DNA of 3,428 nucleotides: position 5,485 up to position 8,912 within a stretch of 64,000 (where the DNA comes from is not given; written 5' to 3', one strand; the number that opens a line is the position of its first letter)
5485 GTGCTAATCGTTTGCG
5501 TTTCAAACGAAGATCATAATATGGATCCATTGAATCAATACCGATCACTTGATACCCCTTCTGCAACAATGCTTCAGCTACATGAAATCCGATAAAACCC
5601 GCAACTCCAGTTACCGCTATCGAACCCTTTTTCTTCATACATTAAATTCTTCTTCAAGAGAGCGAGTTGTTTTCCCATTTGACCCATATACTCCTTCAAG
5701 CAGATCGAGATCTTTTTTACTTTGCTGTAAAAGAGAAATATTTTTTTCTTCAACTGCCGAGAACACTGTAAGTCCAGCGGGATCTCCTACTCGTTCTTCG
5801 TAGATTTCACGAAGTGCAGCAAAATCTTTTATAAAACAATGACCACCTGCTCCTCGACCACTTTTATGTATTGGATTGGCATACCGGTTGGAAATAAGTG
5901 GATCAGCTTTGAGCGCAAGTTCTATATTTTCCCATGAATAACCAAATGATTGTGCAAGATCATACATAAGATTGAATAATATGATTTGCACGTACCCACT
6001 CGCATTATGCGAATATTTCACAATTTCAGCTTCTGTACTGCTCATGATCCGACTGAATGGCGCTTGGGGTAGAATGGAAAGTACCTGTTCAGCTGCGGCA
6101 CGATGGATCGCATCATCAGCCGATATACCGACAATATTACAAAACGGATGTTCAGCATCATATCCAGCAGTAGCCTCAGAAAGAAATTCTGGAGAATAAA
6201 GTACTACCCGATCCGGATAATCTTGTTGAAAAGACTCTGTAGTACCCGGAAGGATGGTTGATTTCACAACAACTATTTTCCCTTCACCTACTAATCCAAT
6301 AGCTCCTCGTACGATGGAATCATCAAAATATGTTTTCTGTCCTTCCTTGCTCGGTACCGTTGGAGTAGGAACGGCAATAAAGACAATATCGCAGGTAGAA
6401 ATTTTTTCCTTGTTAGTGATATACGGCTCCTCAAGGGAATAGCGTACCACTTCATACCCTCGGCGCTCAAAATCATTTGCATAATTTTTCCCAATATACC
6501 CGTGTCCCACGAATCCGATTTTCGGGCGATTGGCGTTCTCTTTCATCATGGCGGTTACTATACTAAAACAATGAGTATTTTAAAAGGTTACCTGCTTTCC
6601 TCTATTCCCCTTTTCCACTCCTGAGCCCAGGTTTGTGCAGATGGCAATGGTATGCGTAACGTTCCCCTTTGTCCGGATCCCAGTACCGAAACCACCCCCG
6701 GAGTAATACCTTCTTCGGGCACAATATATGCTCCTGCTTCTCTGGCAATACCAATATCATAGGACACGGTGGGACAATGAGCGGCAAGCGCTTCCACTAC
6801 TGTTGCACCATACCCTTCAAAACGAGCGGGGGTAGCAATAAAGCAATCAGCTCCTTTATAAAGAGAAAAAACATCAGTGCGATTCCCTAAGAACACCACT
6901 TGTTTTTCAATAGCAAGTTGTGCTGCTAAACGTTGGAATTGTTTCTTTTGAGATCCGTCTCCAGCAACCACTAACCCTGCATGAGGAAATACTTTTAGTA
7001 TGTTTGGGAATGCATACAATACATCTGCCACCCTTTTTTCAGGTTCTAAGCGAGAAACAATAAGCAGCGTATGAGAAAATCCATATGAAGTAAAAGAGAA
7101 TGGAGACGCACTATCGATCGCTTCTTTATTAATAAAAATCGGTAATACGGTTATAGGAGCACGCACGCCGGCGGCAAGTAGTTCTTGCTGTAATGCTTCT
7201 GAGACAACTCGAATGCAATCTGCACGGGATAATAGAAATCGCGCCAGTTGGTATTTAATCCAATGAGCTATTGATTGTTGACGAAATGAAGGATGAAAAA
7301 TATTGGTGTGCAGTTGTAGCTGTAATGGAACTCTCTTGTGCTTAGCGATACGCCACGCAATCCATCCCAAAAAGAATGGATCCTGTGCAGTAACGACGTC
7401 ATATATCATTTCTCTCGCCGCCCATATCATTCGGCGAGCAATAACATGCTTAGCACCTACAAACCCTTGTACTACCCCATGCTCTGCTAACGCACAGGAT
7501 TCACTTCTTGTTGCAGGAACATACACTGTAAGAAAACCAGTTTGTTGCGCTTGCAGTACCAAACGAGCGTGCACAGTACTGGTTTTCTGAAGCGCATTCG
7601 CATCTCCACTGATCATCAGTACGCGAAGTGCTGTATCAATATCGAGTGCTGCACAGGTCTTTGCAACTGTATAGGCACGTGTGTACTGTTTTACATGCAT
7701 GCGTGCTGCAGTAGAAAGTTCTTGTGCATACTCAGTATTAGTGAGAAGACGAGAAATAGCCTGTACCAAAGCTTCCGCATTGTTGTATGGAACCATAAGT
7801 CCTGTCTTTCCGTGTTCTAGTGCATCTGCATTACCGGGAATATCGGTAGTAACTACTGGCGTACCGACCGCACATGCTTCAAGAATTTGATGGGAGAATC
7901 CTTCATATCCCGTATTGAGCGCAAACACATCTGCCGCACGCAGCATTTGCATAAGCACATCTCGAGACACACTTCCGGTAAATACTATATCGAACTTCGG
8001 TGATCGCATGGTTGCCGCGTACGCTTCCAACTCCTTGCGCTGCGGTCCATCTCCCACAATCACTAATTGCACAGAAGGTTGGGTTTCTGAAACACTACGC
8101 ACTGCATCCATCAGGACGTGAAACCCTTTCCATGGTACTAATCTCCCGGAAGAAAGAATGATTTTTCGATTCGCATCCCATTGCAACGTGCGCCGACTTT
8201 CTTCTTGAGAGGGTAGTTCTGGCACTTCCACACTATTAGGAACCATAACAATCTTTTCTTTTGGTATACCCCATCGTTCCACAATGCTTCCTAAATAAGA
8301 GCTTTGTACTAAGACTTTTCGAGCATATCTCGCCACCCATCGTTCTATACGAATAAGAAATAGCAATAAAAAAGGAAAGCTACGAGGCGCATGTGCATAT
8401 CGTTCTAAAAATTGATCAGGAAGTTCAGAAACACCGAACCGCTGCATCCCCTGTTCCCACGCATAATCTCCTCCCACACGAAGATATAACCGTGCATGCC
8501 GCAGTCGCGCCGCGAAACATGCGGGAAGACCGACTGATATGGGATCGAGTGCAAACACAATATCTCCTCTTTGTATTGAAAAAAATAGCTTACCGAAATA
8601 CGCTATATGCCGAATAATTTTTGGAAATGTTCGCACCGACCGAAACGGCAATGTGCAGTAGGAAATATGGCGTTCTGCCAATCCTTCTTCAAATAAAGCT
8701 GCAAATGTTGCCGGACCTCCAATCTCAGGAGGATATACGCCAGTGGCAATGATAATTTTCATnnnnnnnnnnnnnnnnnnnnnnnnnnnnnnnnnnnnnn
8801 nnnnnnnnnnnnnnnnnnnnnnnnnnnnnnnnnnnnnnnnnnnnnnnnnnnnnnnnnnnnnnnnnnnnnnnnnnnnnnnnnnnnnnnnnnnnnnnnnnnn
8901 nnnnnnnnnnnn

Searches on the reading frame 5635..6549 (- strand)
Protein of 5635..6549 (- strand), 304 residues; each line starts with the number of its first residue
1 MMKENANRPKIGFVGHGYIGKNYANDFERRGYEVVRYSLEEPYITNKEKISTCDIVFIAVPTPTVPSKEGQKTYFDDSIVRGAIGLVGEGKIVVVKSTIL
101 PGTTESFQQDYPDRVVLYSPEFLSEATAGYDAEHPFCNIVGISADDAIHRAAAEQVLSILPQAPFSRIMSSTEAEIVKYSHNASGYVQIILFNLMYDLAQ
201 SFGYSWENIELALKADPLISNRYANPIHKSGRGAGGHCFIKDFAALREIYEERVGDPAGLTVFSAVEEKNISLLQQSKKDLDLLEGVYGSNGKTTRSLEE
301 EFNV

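Call 76: search_protein_families(library=pfam, proteins=[window:5635-6549:-], max_evalue=0.001)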
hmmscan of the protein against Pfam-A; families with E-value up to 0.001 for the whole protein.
window:5635-6549:- (304 aa): 3 families
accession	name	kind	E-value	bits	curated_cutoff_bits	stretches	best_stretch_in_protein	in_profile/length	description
PF03721.20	UDPG_MGDP_dh_N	-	3.2e-16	59.9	27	1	47-148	71-181/187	UDP-glucose/GDP-mannose dehydrogenase family, NAD binding domain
PF00984.24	UDPG_MGDP_dh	-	3.7e-13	49.8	25.4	1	173-268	2-90/94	UDP-glucose/GDP-mannose dehydrogenase family, central domain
PF03446.21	NAD_binding_2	-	9.1e-05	23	21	0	10-110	1-106/161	NAD binding domain of 6-phosphogluconate dehydrogenase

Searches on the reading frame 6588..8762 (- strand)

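Call 76: search_protein_families(library=pfam, proteins=[window:6588-8762:-], max_evalue=0.001)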
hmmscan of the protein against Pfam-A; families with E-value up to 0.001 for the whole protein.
window:6588-8762:- (724 aa): 6 families
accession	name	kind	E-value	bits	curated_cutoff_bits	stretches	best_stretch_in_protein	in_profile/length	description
PF00534.26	Glycos_transf_1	-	8.9e-69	230.9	26.4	2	186-354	2-170/172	Glycosyl transferases group 1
PF13692.12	Glyco_trans_1_4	-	1.4e-57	194.4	27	2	199-342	1-142/142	Glycosyl transferases group 1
PF13579.12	Glyco_trans_4_4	-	2.2e-20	74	29.7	2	443-541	64-156/158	Glycosyl transferase 4-like domain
PF13439.12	Glyco_transf_4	-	4.4e-20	72.8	28.5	2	442-545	61-167/170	Glycosyltransferase Family 4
PF20706.3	GT4-conflict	-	6.2e-17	62.1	26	2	182-367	180-383/385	Family 4 Glycosyltransferase in conflict systems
PF13524.12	Glyco_trans_1_2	-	3.4e-09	37.2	25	1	221-361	6-134/144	Glycosyl transferase-like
